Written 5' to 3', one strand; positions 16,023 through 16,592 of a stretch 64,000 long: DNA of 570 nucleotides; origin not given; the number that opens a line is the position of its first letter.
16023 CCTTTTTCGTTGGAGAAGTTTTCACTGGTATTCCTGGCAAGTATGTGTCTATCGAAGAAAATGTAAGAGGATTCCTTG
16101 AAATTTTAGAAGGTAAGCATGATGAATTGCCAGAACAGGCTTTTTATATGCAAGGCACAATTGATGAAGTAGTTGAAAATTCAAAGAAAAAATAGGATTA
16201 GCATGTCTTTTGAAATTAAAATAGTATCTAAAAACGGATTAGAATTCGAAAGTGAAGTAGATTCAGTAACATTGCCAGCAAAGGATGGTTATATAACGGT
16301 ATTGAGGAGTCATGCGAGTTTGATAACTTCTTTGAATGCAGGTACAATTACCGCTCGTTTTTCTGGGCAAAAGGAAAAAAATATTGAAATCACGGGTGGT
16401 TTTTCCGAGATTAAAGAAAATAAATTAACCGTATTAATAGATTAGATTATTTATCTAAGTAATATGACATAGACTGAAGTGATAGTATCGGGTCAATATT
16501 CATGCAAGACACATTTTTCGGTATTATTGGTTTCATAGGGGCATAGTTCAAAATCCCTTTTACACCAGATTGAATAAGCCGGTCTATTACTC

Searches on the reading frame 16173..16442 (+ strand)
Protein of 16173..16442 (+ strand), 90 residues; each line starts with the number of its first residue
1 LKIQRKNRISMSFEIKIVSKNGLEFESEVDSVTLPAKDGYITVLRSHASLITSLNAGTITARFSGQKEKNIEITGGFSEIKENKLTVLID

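Call 59: search_protein_families(library=pfam, proteins=[window:16173-16442:+], max_evalue=0.001)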
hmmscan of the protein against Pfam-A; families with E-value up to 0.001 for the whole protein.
window:16173-16442:+ (90 aa): 1 family
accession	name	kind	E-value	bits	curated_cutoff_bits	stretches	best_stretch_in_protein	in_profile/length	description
PF02823.21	ATP-synt_DE_N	-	1.2e-19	70.5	27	1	13-90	1-78/80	ATP synthase, Delta/Epsilon chain, beta-sandwich domain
